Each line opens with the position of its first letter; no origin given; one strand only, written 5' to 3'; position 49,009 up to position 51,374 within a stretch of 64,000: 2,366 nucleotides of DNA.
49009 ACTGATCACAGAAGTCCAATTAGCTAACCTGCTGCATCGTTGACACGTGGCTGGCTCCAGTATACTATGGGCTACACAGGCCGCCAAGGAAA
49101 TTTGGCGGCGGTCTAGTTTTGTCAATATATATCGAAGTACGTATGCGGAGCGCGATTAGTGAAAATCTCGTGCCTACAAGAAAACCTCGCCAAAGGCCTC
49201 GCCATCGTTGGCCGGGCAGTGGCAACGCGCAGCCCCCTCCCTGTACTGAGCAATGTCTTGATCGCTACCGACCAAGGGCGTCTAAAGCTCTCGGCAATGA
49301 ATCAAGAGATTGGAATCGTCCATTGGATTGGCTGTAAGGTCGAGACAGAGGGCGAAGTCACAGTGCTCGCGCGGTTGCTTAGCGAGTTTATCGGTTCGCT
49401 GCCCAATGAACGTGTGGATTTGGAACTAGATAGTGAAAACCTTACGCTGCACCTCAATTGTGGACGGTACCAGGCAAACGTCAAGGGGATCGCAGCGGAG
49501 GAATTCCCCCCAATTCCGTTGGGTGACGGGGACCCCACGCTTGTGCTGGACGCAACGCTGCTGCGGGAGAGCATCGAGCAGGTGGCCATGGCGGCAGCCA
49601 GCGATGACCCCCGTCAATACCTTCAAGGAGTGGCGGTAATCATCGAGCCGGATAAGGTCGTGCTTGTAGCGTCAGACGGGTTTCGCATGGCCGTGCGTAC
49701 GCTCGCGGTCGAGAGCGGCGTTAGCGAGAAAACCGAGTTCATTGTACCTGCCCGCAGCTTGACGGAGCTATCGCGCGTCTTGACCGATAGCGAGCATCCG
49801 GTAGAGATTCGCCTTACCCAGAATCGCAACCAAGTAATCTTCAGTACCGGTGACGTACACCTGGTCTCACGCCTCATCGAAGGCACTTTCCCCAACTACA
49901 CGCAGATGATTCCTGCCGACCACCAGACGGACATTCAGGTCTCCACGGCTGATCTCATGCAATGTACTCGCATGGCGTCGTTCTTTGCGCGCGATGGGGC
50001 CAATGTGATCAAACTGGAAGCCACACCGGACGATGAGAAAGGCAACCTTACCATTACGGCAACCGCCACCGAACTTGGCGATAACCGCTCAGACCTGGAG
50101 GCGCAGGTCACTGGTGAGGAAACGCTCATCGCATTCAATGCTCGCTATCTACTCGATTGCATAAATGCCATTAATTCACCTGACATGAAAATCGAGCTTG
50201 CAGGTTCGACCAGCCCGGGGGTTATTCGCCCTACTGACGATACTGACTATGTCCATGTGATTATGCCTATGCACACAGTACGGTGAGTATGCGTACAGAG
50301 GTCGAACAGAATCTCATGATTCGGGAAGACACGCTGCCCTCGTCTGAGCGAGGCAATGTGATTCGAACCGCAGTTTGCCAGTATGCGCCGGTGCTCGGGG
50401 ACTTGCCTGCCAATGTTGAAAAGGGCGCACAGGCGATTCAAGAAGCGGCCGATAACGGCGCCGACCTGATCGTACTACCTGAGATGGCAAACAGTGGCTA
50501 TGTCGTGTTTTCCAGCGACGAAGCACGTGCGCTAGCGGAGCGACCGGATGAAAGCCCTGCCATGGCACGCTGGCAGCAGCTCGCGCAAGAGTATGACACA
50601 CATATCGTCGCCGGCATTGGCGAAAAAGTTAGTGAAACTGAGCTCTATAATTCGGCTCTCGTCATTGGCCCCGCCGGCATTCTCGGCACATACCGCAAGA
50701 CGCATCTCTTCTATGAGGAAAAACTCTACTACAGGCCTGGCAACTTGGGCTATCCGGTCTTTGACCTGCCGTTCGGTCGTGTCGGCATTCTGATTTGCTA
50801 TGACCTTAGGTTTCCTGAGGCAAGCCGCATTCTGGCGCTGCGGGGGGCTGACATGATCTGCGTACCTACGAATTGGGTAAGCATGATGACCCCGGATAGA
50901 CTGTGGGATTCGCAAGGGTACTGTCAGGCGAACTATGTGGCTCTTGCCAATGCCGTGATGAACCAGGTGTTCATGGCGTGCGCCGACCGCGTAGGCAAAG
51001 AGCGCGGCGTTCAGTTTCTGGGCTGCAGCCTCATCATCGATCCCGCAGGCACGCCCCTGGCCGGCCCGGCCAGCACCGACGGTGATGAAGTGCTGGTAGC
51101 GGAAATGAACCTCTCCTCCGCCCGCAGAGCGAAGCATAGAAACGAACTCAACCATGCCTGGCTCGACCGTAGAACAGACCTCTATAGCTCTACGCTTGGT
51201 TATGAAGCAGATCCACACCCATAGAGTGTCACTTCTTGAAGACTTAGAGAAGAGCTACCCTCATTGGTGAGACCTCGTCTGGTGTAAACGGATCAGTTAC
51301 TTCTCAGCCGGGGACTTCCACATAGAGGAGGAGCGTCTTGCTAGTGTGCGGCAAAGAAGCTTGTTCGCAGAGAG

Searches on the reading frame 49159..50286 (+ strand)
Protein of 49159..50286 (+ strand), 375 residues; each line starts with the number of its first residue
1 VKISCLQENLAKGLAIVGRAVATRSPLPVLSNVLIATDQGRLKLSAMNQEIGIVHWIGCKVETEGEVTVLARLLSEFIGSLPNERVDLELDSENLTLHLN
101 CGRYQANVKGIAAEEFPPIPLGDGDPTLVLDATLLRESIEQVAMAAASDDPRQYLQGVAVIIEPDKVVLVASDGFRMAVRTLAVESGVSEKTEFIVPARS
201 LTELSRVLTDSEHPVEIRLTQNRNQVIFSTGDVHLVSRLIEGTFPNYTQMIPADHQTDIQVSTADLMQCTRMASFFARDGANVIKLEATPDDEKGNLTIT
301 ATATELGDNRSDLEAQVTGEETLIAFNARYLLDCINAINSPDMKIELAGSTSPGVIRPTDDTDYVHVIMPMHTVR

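Call 58: search_protein_families(library=pfam, proteins=[window:49159-50286:+], max_evalue=0.00001)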
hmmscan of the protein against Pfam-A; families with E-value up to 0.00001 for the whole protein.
window:49159-50286:+ (375 aa): 3 families
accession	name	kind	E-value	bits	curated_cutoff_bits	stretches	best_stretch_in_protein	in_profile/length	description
PF00712.24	DNA_pol3_beta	-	7.7e-31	107.2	24.4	1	1-119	1-119/120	DNA polymerase III beta subunit, N-terminal domain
PF02767.21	DNA_pol3_beta_2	-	1.7e-30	106.1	27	1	131-246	3-116/116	DNA polymerase III beta subunit, central domain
PF02768.20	DNA_pol3_beta_3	-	6.4e-27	94.2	27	1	249-371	2-120/121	DNA polymerase III beta subunit, C-terminal domain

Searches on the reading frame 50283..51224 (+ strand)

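Call 58: search_protein_families(library=pfam, proteins=[window:50283-51224:+], max_evalue=0.00001)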
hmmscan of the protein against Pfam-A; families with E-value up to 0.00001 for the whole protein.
window:50283-51224:+ (313 aa): 1 family
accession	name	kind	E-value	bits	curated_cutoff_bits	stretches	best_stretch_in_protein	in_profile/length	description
PF00795.27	CN_hydrolase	-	1.2e-60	205.4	23.2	1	28-284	1-255/256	Carbon-nitrogen hydrolase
